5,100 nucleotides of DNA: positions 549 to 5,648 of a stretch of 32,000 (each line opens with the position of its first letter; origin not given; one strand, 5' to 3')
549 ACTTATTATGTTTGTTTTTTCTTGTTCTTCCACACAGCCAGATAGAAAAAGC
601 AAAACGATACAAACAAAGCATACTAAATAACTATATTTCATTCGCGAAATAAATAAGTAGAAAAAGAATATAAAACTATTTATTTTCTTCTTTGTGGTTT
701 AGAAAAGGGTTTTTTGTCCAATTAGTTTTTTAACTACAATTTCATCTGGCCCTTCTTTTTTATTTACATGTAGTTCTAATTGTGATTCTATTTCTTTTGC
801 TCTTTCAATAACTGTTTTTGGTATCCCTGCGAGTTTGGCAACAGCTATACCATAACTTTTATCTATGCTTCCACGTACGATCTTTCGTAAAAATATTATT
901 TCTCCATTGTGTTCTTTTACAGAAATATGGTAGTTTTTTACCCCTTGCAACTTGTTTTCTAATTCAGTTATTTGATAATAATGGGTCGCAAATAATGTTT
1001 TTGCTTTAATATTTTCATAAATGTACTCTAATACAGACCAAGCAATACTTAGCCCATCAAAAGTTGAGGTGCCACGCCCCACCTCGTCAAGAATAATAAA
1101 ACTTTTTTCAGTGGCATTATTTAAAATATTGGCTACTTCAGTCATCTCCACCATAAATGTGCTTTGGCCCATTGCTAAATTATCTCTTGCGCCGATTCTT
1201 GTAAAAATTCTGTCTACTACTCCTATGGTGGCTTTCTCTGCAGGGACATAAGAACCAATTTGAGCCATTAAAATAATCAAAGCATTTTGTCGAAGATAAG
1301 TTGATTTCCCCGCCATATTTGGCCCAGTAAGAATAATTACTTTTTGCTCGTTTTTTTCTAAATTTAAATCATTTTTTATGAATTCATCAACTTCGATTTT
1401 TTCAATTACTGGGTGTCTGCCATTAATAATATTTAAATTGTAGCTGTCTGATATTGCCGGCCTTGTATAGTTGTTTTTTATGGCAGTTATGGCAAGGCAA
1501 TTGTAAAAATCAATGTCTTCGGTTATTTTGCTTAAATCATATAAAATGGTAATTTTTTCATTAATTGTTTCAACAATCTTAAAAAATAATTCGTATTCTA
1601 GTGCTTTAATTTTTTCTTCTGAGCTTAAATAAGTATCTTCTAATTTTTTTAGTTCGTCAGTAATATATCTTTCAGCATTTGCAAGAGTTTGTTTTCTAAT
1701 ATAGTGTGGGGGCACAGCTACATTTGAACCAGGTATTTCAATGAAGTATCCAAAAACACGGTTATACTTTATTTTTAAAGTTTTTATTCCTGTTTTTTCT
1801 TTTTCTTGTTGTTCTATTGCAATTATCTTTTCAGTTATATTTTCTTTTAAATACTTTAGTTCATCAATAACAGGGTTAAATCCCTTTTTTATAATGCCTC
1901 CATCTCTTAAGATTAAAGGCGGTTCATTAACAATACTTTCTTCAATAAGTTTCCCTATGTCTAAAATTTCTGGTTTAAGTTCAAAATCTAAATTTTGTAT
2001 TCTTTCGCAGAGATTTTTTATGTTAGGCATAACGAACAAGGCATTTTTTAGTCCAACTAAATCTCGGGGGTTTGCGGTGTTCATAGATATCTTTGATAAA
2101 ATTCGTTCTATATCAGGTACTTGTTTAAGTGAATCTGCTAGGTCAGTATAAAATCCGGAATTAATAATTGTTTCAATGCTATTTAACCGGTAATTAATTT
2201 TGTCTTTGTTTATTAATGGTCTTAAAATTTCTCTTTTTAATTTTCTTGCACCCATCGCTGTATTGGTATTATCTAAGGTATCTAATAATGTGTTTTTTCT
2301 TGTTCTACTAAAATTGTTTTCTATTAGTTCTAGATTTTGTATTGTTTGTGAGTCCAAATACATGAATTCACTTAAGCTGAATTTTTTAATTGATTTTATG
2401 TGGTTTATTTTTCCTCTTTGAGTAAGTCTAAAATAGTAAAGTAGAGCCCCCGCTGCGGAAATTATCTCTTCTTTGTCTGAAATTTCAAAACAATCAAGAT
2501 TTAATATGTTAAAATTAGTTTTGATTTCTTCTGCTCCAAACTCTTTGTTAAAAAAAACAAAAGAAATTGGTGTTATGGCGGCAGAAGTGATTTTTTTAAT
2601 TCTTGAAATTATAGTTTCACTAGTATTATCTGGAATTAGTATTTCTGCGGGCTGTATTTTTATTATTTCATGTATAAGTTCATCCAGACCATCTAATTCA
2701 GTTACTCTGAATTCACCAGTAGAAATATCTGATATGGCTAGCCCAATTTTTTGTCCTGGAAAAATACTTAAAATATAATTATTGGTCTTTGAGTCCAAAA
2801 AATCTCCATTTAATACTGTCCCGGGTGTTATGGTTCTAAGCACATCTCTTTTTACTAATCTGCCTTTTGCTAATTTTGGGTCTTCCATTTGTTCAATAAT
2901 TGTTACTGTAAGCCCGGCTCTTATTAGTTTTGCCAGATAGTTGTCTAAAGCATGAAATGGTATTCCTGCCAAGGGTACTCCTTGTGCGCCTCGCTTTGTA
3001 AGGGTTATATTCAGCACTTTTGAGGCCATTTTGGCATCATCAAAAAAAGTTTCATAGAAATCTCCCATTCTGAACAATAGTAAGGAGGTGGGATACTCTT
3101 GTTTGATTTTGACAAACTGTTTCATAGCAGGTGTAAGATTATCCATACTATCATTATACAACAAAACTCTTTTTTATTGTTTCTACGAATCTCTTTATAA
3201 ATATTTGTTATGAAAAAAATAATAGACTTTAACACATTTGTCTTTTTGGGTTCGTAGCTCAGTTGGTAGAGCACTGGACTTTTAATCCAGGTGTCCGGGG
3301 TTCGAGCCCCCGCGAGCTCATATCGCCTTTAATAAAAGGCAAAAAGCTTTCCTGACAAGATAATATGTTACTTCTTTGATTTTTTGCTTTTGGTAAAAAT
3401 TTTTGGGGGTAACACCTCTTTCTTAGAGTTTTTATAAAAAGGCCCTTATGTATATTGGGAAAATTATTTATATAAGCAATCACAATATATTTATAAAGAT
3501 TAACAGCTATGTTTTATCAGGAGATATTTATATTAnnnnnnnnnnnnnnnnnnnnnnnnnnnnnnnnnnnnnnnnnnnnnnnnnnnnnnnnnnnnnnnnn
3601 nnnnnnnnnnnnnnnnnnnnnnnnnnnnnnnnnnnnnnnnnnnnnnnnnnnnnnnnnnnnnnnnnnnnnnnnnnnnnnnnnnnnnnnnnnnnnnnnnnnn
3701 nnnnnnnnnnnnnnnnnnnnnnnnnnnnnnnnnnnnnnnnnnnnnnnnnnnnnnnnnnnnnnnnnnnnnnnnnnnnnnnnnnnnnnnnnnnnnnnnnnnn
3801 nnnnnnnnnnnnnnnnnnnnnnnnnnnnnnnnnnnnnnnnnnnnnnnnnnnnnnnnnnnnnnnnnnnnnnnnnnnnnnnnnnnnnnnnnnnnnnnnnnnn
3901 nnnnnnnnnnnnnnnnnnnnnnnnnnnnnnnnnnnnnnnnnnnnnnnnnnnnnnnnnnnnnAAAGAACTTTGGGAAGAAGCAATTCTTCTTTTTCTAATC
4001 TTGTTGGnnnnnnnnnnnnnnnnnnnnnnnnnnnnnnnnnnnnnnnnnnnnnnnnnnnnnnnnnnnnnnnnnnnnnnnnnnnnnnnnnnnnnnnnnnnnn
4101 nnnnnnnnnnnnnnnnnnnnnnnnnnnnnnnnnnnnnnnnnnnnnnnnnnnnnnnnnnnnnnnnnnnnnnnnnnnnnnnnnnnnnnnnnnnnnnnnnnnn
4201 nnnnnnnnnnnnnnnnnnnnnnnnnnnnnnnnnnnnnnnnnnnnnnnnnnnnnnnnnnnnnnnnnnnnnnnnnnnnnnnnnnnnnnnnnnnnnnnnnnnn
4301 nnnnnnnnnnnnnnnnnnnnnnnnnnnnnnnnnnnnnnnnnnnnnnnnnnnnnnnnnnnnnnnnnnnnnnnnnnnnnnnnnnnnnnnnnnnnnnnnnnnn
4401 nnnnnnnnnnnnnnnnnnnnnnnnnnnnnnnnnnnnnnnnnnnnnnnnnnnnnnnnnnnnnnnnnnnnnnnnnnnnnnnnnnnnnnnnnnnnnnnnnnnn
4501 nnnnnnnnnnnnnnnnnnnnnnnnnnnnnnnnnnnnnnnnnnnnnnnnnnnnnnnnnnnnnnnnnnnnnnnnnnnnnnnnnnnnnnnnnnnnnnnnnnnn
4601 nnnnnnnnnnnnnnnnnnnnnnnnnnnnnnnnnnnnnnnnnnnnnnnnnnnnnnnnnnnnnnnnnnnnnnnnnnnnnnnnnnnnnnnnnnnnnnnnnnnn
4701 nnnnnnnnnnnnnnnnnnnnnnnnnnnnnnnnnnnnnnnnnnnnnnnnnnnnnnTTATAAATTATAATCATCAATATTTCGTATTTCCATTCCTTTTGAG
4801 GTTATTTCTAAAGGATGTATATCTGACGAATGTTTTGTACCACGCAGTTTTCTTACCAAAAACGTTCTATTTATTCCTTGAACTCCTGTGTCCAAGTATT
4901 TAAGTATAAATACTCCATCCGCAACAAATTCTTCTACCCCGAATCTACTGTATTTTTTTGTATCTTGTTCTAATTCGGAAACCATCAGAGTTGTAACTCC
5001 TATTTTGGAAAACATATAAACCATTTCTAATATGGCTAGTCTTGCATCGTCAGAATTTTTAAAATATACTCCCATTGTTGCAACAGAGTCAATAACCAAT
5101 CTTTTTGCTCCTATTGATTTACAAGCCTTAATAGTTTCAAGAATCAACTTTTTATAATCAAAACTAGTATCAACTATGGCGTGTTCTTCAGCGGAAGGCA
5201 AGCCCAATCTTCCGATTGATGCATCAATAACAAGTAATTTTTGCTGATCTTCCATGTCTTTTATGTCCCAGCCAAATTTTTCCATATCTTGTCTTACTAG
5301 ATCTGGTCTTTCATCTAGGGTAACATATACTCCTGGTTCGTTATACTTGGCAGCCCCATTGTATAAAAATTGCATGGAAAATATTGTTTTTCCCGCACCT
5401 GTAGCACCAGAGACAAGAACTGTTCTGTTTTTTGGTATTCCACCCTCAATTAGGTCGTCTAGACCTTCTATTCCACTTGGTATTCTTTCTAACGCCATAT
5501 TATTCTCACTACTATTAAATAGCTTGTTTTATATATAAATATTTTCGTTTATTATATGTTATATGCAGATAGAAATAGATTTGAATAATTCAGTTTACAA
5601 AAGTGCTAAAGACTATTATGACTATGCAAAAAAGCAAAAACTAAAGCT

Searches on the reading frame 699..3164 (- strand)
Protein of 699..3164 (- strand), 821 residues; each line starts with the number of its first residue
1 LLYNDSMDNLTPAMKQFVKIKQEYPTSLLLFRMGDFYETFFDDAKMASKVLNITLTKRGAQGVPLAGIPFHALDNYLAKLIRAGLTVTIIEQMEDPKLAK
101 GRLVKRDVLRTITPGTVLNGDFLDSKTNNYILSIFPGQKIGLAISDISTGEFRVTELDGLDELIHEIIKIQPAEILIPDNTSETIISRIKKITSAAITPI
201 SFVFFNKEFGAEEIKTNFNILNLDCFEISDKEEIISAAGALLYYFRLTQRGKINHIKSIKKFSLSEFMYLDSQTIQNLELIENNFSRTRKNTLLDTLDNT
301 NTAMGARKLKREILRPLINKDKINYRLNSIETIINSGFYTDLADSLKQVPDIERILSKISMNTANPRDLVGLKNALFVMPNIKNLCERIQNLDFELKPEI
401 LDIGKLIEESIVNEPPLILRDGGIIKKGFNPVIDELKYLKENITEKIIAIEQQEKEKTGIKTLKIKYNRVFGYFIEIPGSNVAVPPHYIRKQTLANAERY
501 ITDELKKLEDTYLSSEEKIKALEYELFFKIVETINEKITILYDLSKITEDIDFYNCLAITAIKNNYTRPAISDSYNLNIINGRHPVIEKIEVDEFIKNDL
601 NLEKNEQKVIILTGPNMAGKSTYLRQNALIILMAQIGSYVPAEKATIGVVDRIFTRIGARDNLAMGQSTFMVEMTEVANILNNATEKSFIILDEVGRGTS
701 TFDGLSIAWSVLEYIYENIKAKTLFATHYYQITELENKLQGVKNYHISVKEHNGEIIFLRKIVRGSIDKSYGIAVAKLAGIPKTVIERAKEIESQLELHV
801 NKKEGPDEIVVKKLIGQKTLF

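Call 25: search_protein_families(library=pfam, proteins=[window:699-3164:-], max_evalue=0.001)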
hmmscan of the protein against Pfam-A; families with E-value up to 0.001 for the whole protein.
window:699-3164:- (821 aa): 5 families
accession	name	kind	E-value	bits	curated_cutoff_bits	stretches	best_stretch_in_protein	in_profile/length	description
PF00488.27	MutS_V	-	5.2e-89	297.7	30.2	1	610-797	1-188/188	MutS domain V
PF05192.23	MutS_III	-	2.4e-45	155.7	34.1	1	273-558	1-194/194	MutS domain III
PF01624.25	MutS_I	-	1.9e-37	128.4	20.6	1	11-119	1-111/113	MutS domain I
PF05190.23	MutS_IV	-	2.8e-28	98.5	22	1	428-517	1-91/92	MutS family domain IV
PF05188.22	MutS_II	-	1.7e-22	80.7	25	1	129-257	1-133/133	MutS domain II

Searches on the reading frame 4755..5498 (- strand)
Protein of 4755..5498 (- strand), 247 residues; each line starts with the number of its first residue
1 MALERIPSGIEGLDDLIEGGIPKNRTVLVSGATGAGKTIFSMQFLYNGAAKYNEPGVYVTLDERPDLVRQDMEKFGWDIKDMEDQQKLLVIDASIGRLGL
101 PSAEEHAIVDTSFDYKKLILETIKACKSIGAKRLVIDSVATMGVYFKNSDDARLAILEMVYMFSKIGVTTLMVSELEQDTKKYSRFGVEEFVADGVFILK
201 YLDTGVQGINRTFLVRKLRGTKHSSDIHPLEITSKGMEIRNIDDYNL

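Call 25: search_protein_families(library=pfam, proteins=[window:4755-5498:-], max_evalue=0.001)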
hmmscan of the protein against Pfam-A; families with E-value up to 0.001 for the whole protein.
window:4755-5498:- (247 aa): 3 families
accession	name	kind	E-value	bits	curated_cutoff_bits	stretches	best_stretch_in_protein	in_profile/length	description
PF06745.19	ATPase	-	6.8e-72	242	26.6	1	6-241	1-228/231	KaiC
PF13481.12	AAA_25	-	2.3e-08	34.3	27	1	6-173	15-187/195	AAA domain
PF04851.21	ResIII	-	5.7e-05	23.5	22.5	1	15-76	14-74/164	Type III restriction enzyme, res subunit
